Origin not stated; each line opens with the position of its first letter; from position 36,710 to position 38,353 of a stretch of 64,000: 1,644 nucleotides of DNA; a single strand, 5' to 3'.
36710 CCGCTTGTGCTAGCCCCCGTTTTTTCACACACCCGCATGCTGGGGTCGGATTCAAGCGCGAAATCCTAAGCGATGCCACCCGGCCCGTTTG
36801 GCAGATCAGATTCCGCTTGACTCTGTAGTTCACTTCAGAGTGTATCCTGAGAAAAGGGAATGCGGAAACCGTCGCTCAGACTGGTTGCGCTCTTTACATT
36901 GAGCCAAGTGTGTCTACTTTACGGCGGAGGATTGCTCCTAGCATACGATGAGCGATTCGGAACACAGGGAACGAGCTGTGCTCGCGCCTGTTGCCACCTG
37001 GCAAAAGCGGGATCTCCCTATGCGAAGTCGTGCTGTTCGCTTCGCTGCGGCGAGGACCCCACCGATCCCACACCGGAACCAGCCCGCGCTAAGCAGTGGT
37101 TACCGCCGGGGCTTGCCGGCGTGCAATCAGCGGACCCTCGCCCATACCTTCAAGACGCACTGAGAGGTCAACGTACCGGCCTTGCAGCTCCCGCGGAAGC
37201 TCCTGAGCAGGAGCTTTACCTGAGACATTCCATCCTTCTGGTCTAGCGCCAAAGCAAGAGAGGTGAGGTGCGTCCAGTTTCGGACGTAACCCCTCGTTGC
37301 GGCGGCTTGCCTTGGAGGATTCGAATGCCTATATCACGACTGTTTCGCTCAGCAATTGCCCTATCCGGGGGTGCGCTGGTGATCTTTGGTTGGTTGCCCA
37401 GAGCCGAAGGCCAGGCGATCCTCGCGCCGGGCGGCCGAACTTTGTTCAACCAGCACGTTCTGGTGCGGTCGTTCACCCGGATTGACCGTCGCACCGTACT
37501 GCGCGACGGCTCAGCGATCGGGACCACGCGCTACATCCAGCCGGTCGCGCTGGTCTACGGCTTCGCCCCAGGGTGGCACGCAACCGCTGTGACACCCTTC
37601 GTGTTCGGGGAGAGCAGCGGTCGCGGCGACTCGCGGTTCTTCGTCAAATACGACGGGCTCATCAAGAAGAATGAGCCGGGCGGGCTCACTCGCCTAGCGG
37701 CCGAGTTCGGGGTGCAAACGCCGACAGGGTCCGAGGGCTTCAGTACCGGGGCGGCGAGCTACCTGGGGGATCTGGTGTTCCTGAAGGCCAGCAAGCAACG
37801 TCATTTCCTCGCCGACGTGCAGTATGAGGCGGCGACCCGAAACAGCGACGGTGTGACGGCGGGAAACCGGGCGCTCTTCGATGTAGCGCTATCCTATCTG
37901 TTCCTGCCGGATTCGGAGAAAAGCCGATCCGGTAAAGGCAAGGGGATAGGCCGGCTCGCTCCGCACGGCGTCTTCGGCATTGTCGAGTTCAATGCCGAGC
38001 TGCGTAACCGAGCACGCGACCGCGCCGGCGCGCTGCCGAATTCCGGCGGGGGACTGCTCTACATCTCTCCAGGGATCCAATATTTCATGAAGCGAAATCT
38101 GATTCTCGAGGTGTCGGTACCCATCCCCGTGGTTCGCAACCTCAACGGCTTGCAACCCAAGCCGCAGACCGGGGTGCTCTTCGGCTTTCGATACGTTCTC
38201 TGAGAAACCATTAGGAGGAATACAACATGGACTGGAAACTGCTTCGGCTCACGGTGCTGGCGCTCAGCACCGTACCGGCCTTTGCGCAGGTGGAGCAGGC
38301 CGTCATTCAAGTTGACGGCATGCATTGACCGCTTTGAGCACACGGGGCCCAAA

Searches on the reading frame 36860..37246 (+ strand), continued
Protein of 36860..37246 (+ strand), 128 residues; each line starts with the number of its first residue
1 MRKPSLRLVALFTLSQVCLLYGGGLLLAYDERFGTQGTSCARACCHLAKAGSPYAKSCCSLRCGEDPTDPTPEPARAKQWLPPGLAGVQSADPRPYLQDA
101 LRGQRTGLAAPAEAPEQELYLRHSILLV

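Call 58: search_protein_representatives(alignment_id=A2)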
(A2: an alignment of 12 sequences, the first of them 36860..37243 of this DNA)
Query: 12 sequences, 128 profile positions. Proteins with E-value up to 0.001 (for the whole library): 12; up to 1e-10: 7; up to 1e-30: 2. The best 12 are listed.
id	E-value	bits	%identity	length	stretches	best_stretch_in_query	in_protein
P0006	1.2e-66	238.8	-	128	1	1-127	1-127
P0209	1.5e-32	128.5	-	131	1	1-128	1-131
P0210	2.0e-22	95.8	-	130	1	6-128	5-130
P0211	2.6e-18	82.4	-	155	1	9-128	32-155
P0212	1.1e-17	80.4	-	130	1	5-128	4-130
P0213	3.0e-16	75.8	-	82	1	47-128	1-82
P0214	1.6e-15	73.5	-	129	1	20-128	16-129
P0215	5.4e-10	55.6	-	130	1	8-128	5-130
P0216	1.2e-07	47.9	-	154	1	7-128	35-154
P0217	3.5e-06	43.2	-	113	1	22-128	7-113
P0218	8.6e-05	38.7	-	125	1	36-127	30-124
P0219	8.7e-04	35.5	-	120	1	9-96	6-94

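Call 60: find_encoding_contigs(protein=P0210, flank=6000, max_places=2)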
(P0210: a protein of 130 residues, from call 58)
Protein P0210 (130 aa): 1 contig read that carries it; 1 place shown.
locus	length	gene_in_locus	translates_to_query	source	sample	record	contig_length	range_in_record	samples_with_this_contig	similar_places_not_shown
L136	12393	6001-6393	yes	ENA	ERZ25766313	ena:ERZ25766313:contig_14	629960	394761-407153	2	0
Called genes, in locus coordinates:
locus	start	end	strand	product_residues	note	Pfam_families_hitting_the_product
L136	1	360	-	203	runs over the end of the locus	PF02698:DUF218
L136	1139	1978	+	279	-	PF22435:MRM3-like_sub_bind, PF08032:SpoU_sub_bind (weak), PF00588:SpoU_methylase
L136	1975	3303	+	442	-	PF05496:RuvB_N, PF07728:AAA_5 (faint), PF00004:AAA, PF16193:AAA_assoc_2, PF12002:MgsA_C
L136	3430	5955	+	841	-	PF00521:DNA_topoisoIV, PF03989:DNA_gyraseA_C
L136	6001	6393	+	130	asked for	-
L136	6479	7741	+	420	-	PF02321:OEP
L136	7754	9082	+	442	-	PF19335:HMBD, PF25919:BSH_CusB, PF25973:BSH_CzcB (weak), PF25869:3HB_CusB, PF25944:Beta-barrel_RND (weak), PF25954:Beta-barrel_RND_2, PF25975:CzcB_C, PF25989:YknX_C (weak)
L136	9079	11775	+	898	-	PF00873:ACR_tran, PF03176:MMPL, PF00873:ACR_tran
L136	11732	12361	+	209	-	PF00873:ACR_tran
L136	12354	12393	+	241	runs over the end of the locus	-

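Call 61: find_encoding_contigs(protein=P0216, flank=6000, max_places=2)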
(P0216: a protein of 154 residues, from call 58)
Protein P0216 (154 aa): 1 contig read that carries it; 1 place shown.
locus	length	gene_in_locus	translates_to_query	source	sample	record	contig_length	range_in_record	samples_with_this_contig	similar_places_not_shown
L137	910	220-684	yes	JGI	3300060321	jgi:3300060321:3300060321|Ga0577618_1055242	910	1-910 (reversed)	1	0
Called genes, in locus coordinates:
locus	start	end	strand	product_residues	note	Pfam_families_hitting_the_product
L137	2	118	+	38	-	?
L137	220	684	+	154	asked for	-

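Call 68: search_protein_families(library=ncbifam, proteins=[L011:9237-9647:-], max_evalue=1e-20)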
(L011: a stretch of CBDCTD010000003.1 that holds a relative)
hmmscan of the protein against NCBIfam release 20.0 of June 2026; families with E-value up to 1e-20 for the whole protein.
L011:9237-9647:- (137 aa): 7 families
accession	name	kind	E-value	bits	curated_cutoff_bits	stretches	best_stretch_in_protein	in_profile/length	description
TIGR02051.1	MerR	equivalog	1.9e-41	141.2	150.85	1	5-131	1-124/124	mercury resistance transcriptional regulator MerR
TIGR02044.1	CueR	equivalog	4.8e-36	123.6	147.4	1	5-131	2-126/127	Cu(I)-responsive transcriptional regulator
NF007069.0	PRK09514.1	equivalog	1.2e-35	122.5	143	1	5-135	3-134/141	Zn(2+)-responsive transcriptional regulator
TIGR02043.1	ZntR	equivalog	1.1e-33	116.1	167.95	1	5-132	3-131/131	Zn(2+)-responsive transcriptional regulator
NF010315.0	PRK13752.1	subfamily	2.1e-31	108.9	261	1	2-134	6-135/144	mercury resistance transcriptional regulator MerR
TIGR02047.1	CadR-PbrR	equivalog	3.4e-30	104.7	151.45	1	4-131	1-127/127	Cd(II)/Pb(II)-responsive transcriptional regulator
NF007590.0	PRK10227.1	equivalog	2.2e-23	82.8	244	1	5-132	2-127/135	Cu(I)-responsive transcriptional regulator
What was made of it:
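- Regulators with the most similar operators are a mix of MerR-best and ZntR-best proteins (call 68).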

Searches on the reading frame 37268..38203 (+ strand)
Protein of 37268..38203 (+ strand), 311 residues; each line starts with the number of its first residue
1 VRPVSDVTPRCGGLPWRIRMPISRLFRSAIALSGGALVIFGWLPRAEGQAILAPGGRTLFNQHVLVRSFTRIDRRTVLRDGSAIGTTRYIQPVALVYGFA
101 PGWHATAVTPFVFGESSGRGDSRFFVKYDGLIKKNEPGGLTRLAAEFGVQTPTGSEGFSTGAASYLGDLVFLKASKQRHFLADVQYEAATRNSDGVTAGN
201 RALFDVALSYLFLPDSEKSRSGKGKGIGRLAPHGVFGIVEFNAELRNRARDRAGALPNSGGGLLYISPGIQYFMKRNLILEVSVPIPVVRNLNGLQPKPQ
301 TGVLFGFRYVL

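Call 8: search_protein_families(library=pfam, proteins=[window:37268-38203:+], max_evalue=0.1)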
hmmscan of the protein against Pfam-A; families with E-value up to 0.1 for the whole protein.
window:37268-38203:+ (311 aa): 1 family
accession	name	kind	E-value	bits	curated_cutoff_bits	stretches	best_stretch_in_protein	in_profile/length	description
PF13557.12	Phenol_MetA_deg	-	0.00019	22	22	1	96-212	42-168/242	Putative MetA-pathway of phenol degradation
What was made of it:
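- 37325..38203 (+): Gene 2: a 292-aa outer-membrane beta-barrel-like protein of the Phenol_MetA_deg family (the longest ORF starts at 37268). PF13557 at E = 1.9e-4, 22.0 bits, exactly at the cutoff (call 8).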

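Call 9: search_protein_families(library=ncbifam, proteins=[window:37268-38203:+], max_evalue=0.1)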
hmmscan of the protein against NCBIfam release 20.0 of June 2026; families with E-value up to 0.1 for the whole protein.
window:37268-38203:+ (311 aa): 0 families

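Call 10: find_encoding_contigs(protein=window:37268-38203:+, flank=10000, max_places=6)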
Protein window:37268-38203:+ (311 aa): no gene with exactly this product is on record in the collection.
